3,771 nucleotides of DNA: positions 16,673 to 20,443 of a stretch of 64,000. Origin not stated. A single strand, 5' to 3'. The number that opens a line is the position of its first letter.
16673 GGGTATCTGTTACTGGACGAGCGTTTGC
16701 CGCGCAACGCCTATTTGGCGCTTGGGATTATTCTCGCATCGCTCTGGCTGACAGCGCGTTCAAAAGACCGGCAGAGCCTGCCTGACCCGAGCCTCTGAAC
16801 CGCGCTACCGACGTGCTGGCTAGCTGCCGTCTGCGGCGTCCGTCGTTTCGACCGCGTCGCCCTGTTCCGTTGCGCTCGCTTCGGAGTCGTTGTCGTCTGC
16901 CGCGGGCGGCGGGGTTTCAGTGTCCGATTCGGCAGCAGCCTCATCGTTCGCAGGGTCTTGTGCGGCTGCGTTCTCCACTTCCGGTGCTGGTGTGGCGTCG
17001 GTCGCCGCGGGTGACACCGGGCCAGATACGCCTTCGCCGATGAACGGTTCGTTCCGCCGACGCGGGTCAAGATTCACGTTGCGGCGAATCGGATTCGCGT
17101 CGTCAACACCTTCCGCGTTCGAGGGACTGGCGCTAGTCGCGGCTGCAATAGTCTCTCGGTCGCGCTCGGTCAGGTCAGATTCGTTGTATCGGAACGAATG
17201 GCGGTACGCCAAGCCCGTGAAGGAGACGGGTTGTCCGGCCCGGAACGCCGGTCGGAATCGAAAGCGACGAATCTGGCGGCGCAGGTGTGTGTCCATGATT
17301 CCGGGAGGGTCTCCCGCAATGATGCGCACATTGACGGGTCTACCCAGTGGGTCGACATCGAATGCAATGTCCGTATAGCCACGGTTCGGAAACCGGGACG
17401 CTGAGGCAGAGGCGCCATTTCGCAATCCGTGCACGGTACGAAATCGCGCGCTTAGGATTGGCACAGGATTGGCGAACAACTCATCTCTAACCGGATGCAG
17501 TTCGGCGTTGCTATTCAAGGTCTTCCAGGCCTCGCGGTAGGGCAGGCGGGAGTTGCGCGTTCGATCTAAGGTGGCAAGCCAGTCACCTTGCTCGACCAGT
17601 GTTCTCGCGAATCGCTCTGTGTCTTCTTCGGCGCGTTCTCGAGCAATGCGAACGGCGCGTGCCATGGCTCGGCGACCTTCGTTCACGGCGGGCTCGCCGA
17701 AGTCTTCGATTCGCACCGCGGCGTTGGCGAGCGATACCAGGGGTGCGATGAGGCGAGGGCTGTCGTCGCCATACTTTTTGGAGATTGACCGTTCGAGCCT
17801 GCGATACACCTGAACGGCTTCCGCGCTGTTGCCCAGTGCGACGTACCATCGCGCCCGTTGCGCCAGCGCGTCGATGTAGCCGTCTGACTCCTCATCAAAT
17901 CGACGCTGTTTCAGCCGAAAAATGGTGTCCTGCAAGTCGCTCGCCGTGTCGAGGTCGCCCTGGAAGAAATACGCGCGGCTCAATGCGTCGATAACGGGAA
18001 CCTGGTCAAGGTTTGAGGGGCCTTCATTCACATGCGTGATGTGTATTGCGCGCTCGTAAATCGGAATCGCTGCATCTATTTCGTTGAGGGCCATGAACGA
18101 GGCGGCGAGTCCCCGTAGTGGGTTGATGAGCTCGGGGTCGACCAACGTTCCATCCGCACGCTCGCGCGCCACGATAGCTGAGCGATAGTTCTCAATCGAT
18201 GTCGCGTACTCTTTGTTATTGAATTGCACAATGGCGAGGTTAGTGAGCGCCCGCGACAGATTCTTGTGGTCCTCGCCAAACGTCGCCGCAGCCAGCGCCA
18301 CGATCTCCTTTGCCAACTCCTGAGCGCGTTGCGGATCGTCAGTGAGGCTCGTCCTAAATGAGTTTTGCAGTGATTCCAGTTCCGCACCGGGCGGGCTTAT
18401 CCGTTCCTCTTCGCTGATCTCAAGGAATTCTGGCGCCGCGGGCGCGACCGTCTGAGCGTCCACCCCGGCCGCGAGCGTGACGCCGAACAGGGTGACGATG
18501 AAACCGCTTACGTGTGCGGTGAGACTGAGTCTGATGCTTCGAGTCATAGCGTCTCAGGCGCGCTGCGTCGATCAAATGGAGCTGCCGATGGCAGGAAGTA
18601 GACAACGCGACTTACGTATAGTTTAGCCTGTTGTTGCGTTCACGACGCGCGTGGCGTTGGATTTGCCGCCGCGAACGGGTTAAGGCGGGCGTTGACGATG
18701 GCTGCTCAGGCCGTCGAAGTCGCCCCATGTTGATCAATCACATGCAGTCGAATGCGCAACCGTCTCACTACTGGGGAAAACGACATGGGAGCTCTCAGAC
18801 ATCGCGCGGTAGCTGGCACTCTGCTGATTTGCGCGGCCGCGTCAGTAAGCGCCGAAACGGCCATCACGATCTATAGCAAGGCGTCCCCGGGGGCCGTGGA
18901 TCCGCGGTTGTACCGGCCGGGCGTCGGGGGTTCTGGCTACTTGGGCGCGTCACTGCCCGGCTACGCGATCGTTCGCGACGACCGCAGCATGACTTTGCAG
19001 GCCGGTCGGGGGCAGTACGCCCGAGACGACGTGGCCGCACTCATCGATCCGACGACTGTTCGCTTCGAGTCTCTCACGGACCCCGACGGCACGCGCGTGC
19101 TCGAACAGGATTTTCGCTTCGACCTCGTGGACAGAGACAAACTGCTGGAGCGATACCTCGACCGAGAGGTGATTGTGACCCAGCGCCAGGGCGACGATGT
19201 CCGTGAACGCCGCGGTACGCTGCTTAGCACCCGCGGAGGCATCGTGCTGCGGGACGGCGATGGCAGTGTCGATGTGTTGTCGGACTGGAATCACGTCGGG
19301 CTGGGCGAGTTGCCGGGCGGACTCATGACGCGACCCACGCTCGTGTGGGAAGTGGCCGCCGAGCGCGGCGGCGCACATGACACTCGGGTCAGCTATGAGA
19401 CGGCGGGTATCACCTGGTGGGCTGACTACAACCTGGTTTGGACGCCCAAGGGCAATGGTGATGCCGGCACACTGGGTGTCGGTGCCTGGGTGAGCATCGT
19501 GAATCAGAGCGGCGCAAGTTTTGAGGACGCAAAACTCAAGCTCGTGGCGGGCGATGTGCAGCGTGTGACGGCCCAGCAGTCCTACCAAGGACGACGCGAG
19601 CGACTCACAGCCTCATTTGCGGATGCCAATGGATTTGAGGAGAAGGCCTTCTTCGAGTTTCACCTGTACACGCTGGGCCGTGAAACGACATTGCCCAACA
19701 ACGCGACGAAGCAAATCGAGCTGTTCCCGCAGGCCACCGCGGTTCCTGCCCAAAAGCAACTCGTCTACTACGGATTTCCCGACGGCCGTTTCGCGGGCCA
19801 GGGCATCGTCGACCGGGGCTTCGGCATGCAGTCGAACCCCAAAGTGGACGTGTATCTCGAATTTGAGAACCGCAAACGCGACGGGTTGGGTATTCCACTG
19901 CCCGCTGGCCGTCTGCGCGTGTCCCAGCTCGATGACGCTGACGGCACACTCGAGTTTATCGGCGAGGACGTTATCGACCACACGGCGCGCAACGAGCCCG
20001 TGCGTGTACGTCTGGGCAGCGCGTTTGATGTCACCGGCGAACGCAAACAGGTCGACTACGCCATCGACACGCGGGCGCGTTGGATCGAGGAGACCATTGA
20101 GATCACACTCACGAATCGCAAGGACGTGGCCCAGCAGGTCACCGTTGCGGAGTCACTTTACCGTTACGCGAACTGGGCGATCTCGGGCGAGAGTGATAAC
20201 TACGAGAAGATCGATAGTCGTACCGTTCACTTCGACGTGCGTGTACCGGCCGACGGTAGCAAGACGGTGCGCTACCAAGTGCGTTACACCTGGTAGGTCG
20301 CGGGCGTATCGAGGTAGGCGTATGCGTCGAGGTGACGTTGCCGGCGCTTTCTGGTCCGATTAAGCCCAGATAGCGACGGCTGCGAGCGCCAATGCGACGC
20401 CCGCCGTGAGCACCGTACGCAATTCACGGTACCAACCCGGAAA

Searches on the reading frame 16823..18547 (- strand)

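Call 27: search_protein_families(library=pfam, proteins=[window:16823-18547:-])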
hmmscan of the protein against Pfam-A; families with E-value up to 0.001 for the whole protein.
window:16823-18547:- (575 aa): 11 families
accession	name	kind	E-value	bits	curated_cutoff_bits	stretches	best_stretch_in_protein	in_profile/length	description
PF13424.12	TPR_12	-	2.3e-21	76.2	30.1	4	189-250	9-70/77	Tetratricopeptide repeat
PF07719.23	TPR_2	-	1e-07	32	27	0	226-251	2-27/34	Tetratricopeptide repeat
PF00515.34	TPR_1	-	1.1e-07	31.8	27.8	0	99-125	2-28/34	Tetratricopeptide repeat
PF13181.12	TPR_8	-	2e-06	27.9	25.7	0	226-250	2-26/34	Tetratricopeptide repeat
PF03544.19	TonB_C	-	3.2e-06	27.9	24.6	1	388-445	14-71/79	Gram-negative bacterial TonB protein C-terminal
PF17874.7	TPR_MalT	-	4.1e-06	26.7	45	1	70-255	15-191/336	MalT-like TPR region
PF13176.12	TPR_7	-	1.9e-05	24.8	27.9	0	228-250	2-24/36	Tetratricopeptide repeat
PF13174.12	TPR_6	-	3.9e-05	24.4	26.3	0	226-251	1-26/33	Tetratricopeptide repeat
PF13428.12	TPR_14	-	4.7e-05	24.1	23.5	0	226-252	2-28/44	Tetratricopeptide repeat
PF13374.12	TPR_10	-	7.2e-05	23.1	27.5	0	70-94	16-40/42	Tetratricopeptide repeat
PF24885.1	TPR_NPHP3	-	0.00027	20.8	100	0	140-220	140-221/239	Nephrocystin-3 TPR domain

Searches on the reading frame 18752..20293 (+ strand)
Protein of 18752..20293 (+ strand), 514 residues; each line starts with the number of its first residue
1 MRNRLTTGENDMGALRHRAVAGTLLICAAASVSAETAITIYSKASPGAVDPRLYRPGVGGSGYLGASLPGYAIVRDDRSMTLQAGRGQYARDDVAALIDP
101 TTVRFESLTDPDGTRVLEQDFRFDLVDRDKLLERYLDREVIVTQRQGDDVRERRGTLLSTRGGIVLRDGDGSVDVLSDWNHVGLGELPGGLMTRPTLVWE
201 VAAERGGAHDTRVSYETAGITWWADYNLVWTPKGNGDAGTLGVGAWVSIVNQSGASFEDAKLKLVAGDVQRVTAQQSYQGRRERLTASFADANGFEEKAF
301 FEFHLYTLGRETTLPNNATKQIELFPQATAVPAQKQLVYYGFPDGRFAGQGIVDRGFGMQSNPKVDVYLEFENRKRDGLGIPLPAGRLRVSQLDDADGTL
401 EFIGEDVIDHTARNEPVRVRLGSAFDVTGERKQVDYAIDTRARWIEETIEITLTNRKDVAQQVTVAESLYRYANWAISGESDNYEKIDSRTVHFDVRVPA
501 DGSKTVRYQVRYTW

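Call 27: search_protein_families(library=pfam, proteins=[window:18752-20293:+])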
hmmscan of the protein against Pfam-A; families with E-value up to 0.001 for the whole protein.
window:18752-20293:+ (514 aa): 1 family
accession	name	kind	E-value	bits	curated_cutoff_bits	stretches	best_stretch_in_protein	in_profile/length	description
PF13598.12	DUF4139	-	4.2e-05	23.8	31.8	1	212-514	2-203/205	Domain of unknown function (DUF4139)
